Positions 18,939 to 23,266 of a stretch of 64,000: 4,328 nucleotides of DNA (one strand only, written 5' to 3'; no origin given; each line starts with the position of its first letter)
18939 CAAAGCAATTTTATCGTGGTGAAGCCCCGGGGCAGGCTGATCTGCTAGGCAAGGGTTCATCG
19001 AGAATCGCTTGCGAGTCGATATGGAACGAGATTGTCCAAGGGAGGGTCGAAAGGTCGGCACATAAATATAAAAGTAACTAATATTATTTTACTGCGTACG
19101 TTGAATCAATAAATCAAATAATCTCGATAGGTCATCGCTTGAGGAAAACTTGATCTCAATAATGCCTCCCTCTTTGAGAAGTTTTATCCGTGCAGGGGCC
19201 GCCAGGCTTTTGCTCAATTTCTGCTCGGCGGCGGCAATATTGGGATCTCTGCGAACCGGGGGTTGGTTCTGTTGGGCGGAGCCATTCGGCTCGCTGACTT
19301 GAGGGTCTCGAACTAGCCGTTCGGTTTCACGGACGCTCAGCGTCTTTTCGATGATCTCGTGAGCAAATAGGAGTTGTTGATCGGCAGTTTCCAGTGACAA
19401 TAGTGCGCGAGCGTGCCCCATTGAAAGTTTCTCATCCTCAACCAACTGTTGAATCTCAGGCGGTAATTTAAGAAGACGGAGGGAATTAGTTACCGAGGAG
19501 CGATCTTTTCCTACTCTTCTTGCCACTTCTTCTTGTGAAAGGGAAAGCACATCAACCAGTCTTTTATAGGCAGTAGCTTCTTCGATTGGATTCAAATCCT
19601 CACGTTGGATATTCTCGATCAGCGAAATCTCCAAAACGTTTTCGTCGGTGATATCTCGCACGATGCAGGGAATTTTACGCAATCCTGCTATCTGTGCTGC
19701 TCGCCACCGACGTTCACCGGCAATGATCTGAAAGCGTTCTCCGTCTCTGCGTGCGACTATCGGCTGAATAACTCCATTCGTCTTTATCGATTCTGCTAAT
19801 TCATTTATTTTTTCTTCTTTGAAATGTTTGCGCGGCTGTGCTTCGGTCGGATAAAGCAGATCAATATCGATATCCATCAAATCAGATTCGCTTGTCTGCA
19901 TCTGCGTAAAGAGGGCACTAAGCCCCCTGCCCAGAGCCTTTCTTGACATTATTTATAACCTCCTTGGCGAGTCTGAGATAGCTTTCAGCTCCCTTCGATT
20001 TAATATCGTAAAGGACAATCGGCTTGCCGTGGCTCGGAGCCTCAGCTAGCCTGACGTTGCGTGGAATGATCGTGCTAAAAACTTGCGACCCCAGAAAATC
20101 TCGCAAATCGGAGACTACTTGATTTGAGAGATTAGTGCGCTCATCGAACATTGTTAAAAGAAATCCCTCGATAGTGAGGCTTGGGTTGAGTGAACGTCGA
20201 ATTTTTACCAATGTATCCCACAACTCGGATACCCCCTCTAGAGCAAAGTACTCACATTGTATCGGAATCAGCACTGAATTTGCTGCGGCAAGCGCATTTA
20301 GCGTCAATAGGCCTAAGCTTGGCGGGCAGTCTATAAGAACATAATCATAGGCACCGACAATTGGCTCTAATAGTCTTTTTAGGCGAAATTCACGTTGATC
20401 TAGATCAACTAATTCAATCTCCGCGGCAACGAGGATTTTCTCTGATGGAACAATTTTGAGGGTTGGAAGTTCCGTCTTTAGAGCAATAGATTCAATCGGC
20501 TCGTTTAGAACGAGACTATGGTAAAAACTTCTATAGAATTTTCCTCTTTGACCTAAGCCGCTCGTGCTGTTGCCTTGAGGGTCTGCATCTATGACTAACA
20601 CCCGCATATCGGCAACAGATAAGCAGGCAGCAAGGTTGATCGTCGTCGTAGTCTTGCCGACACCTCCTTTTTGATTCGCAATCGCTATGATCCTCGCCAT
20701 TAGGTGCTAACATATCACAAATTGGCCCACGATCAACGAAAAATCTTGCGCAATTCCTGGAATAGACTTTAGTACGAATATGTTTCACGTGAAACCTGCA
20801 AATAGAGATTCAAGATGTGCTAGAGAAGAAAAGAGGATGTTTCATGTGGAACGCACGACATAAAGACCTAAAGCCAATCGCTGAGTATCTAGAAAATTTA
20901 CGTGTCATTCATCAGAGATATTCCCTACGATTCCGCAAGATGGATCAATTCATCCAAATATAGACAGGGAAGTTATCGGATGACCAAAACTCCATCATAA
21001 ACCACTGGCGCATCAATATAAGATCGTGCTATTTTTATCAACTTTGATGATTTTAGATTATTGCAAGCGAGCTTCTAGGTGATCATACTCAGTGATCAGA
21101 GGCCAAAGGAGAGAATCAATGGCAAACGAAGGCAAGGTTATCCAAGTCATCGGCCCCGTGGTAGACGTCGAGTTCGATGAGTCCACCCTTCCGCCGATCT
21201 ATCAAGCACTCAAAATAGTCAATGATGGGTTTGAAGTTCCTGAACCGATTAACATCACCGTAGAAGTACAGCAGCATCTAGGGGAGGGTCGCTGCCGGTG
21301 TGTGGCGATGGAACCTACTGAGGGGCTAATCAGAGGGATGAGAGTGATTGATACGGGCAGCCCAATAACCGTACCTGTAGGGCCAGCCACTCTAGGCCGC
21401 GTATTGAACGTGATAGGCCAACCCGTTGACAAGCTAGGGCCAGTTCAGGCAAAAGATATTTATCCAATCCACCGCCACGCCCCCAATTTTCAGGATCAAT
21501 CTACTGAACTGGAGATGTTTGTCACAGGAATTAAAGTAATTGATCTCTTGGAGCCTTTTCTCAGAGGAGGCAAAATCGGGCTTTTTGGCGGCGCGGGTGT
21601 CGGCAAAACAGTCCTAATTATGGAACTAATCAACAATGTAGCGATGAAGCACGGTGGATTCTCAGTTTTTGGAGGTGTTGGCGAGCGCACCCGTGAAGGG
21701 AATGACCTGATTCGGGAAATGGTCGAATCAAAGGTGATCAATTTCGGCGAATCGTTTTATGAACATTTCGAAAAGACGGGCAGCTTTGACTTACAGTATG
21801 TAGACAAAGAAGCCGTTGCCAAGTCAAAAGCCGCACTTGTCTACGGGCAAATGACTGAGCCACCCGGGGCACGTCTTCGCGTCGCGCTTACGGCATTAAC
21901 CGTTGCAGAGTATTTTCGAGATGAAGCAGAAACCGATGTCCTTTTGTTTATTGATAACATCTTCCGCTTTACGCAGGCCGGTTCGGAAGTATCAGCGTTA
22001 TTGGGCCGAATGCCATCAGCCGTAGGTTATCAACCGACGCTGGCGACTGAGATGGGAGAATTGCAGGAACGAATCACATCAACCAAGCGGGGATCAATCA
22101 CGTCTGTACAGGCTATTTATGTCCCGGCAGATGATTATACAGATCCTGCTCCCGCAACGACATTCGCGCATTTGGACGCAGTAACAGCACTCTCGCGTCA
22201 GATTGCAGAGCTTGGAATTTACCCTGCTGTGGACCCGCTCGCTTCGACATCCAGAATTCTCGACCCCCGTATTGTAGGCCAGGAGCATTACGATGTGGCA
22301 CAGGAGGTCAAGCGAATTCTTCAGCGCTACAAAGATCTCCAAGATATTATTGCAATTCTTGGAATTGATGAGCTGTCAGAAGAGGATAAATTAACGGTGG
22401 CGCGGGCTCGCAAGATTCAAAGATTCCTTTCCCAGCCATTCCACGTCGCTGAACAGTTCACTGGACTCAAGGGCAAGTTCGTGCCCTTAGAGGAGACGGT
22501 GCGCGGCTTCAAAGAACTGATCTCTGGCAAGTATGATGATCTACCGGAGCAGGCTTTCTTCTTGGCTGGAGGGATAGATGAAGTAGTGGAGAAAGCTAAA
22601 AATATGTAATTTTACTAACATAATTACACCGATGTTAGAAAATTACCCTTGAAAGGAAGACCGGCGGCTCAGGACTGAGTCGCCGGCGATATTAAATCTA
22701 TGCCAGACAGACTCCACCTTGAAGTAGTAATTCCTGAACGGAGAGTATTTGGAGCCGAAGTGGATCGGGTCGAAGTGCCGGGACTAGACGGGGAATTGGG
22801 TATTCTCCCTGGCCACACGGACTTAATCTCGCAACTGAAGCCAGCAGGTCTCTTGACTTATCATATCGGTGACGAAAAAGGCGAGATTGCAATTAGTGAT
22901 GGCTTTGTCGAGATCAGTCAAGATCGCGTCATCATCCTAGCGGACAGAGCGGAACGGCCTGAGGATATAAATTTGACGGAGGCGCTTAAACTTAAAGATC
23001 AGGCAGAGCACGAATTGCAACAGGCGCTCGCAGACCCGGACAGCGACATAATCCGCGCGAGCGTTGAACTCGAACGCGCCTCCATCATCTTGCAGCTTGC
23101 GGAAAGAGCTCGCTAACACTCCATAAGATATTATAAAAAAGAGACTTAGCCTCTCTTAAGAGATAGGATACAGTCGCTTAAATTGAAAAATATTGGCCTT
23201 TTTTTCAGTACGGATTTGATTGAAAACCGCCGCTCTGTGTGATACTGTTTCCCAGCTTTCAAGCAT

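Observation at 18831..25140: Low-GC block of about 6.3 kb containing only core origin functions (parB-parA, parS, atpDC, dnaA, oriC, dnaN 5' end)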

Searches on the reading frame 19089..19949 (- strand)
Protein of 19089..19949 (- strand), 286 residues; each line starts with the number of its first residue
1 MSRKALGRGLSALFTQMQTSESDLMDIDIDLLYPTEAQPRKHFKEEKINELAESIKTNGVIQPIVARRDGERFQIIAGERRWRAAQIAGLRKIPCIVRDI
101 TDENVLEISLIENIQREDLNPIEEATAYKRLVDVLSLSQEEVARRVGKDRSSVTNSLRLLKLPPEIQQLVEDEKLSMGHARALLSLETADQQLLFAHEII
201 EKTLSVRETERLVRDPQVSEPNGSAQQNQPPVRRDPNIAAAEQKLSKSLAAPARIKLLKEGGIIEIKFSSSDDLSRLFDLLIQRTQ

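Call 5: search_protein_families(library=ncbifam, proteins=[window:19089-19949:-])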
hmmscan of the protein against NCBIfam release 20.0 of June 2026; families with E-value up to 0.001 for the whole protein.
window:19089-19949:- (286 aa): 7 families
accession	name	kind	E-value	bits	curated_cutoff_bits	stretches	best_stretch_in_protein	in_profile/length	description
TIGR04285.1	nucleoid_noc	exception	1.2e-74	250.9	315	1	25-238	3-217/255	nucleoid occlusion protein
TIGR00180.1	parB_part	domain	1.8e-59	200.6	58.45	1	24-200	5-186/186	ParB/RepB/Spo0J family partition protein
TIGR03734.1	PRTRC_parB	hypoth_equivalog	6.6e-39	133.9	278.6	1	38-212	7-185/555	PRTRC system ParB family protein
TIGR03454.1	partition_RepB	equivalog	1.1e-16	61.1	201.5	1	19-163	59-205/325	plasmid partitioning protein RepB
NF010406.0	PRK13832.1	subfamily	1e-14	54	640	1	24-192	4-176/578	plasmid partitioning protein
NF010440.0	PRK13866.1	equivalog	3.3e-10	39.6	522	1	46-133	88-177/336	plasmid partitioning protein RepB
NF053625.1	SerKinSerKArch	equivalog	4.4e-08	32.6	380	1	25-126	17-115/244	ADP-dependent L-serine kinase SerK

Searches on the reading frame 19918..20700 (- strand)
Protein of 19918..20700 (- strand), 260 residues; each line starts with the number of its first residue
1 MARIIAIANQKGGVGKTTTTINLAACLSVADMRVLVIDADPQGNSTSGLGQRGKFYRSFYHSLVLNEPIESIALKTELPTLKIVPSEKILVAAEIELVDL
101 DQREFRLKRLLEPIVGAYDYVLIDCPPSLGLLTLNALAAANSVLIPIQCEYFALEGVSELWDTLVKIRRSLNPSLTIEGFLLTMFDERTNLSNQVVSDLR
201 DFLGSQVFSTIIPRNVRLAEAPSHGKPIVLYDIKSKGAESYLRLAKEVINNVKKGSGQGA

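Call 5: search_protein_families(library=ncbifam, proteins=[window:19918-20700:-])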
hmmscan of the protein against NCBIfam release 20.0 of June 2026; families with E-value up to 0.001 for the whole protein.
window:19918-20700:- (260 aa): 27 families (the best 25 are shown)
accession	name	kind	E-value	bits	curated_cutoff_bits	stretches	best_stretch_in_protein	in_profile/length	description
NF041546.1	ParA_partition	equivalog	2e-33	115.7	180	2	93-246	54-202/203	ParA family partition ATPase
TIGR03453.1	partition_RepA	equivalog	4.5e-31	108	348.45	1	3-252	105-373/387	plasmid partitioning protein RepA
NF041283.1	PrgP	equivalog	2.8e-26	92.5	400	1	1-220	1-230/297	ParA superfamily DNA segregation protein PrgP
TIGR01969.1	minD_arch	subfamily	4.9e-22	78.3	201.75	2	95-250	85-232/251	cell division ATPase MinD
TIGR03371.1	cellulose_yhjQ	equivalog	2.1e-20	73.3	157.85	1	3-251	2-244/246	cellulose biosynthesis protein BcsQ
TIGR01968.1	minD_bact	equivalog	6.4e-18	65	212.9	1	2-248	1-236/261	septum site-determining protein MinD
NF010443.0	PRK13869.1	subfamily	5.7e-17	61.6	446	1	3-209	122-348/405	plasmid-partitioning protein RepA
NF010259.0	PRK13705.1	equivalog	3.4e-14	52.6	725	1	3-208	107-328/388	plasmid-partitioning protein SopA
TIGR01287.1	nifH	equivalog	2.1e-13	50.2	394.35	2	10-49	7-46/275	nitrogenase iron protein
NF033200.1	F430_CfbC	exception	2.5e-12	46.7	402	1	5-50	3-47/260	Ni-sirohydrochlorin a,c-diamide reductive cyclase ATP-dependent reductase subunit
TIGR01007.1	eps_fam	subfamily_domain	1.2e-11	44.6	108.05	1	3-133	18-142/204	polysaccharide biosynthesis tyrosine autokinase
NF009701.0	PRK13230.1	subfamily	1.3e-10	40.7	350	1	10-51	8-49/291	nitrogenase reductase-like protein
NF008669.0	PRK11670.1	equivalog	2.9e-09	36.3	348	1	3-51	108-157/369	iron-sulfur cluster carrier protein ApbC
NF009702.0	PRK13231.1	equivalog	3.6e-09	36.2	427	1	5-49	5-47/264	nitrogenase reductase-like protein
TIGR03018.1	pepcterm_TyrKin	hypoth_equivalog_domain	7.2e-09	35.3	230.65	1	4-144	37-176/207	XrtA-associated tyrosine autokinase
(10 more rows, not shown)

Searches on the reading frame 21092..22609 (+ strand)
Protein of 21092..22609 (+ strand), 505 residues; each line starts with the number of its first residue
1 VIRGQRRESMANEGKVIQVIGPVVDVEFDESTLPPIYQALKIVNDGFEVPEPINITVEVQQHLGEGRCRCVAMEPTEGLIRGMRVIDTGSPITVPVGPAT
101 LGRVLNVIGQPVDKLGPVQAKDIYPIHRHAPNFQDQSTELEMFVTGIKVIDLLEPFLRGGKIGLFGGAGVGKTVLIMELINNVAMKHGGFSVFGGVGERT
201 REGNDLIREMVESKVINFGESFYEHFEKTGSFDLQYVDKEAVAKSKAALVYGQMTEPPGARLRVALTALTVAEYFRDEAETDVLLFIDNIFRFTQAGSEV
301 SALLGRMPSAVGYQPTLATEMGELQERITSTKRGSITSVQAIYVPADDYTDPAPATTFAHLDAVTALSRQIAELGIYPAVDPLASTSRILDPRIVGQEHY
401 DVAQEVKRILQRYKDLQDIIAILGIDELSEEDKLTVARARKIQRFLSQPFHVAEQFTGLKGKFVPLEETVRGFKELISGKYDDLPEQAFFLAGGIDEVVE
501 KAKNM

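Call 5: search_protein_families(library=ncbifam, proteins=[window:21092-22609:+])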
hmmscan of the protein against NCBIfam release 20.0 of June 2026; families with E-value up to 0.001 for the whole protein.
window:21092-22609:+ (505 aa): 35 families (the best 25 are shown)
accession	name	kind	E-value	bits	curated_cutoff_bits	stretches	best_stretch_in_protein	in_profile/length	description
TIGR01039.1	atpD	equivalog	3.9e-247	820.5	462.85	1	13-505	2-462/462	F0F1 ATP synthase subunit beta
TIGR03305.1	alt_F1F0_F1_bet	exception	9e-173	575.1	752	2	239-497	190-448/449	alternate F1F0 ATPase, F1 subunit beta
NF045858.1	glide_MMOB1670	exception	4.2e-140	468.6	850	2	245-502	433-690/705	MMOB1670 family gliding motility ATPase complex subunit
NF045934.1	MSC_0618_beta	exception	2.7e-117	392.4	570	2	246-495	198-447/451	MSC_0618 family F1-like ATPase beta subunit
TIGR03496.1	FliI_clade1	equivalog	9.2e-64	215.8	619.1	2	244-455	191-403/414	flagellar protein export ATPase FliI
TIGR02546.1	III_secr_ATP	equivalog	1.2e-62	212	604.75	2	242-456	198-411/423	type III secretion system ATPase SctN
TIGR03498.1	FliI_clade3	equivalog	7.5e-62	209.3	587.45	2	245-450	195-401/418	flagellar protein export ATPase FliI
TIGR01026.1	fliI_yscN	subfamily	6.3e-59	199.8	379.5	2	245-456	218-428/440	FliI/YscN family ATPase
TIGR03497.1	FliI_clade2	equivalog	6.4e-59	200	629.8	2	248-456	195-402/413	flagellar protein export ATPase FliI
NF005391.0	PRK06936.1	equivalog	2.6e-52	178.1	657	2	244-456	216-427/439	type III secretion system ATPase SctN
NF005295.0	PRK06820.1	equivalog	3e-50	171.5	690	2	243-451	216-423/440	EscN/YscN/HrcN family type III secretion system ATPase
NF006012.0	PRK08149.1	equivalog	4.6e-50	170.8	594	2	240-456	204-419/431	type III secretion system ATPase SctN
NF006575.0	PRK09099.1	subfamily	2.1e-47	161.9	706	2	261-450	236-424/443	type III secretion system ATPase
NF006290.1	PRK08472.1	equivalog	3.4e-47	161.2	644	2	261-456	227-422/433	flagellar protein export ATPase FliI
NF003235.0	PRK04196.1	subfamily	4e-42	144.5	349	1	73-450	58-418/462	V-type ATP synthase subunit B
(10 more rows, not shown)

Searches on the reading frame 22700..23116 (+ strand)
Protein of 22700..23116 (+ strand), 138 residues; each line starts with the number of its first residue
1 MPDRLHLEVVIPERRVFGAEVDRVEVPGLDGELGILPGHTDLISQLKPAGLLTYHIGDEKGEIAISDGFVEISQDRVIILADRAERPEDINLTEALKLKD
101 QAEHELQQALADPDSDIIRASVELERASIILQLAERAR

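Call 5: search_protein_families(library=ncbifam, proteins=[window:22700-23116:+])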
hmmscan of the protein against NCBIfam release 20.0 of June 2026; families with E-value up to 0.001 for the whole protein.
window:22700-23116:+ (138 aa): 20 families
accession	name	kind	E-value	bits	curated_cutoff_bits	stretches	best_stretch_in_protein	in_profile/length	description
NF009980.0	PRK13446.1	equivalog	1.6e-34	118.7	129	1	1-137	1-134/136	F0F1 ATP synthase subunit epsilon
TIGR01216.1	ATP_synt_epsi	equivalog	2.9e-30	105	67.25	1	5-134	2-129/130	ATP synthase F1 subunit epsilon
NF001846.0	PRK00571.1-3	equivalog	1.4e-27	96.5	132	1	4-134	3-134/137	F0F1 ATP synthase subunit epsilon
NF001847.0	PRK00571.1-4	equivalog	3.9e-25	88.2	135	1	5-136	4-133/139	F0F1 ATP synthase subunit epsilon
NF011322.0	PRK14735.1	equivalog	8.2e-23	80.8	202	1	5-135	3-130/139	F0F1 ATP synthase subunit epsilon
NF009984.0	PRK13450.1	equivalog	1.8e-22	79.7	164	1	1-133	1-130/133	F0F1 ATP synthase subunit epsilon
NF009982.0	PRK13448.1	equivalog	1.3e-19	70.7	146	1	4-109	3-107/135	F0F1 ATP synthase subunit epsilon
NF009979.0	PRK13444.1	equivalog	5.4e-19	68.8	163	1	3-104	4-104/127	F0F1 ATP synthase subunit epsilon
NF001851.0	PRK00571.2-4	equivalog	6e-18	65.2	131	1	2-113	2-113/135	F0F1 ATP synthase subunit epsilon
NF011323.0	PRK14736.1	subfamily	3.4e-17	62.6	145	1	5-91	4-90/133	F0F1 ATP synthase subunit epsilon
NF009986.0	PRK13452.1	equivalog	1.5e-16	60.8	207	1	5-127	6-126/145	F0F1 ATP synthase subunit epsilon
NF009983.0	PRK13449.1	equivalog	1.6e-16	60.4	106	1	4-85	3-85/88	ATP synthase F1 subunit epsilon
NF009977.0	PRK13442.1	equivalog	1.1e-15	57.6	80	1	4-95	5-96/102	F0F1 ATP synthase subunit epsilon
NF001852.0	PRK00571.2-5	equivalog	8.2e-15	55.1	145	1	7-112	6-113/124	F0F1 ATP synthase subunit epsilon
NF009978.0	PRK13443.1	equivalog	1.1e-13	51.5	148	1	1-113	1-112/136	F0F1 ATP synthase subunit epsilon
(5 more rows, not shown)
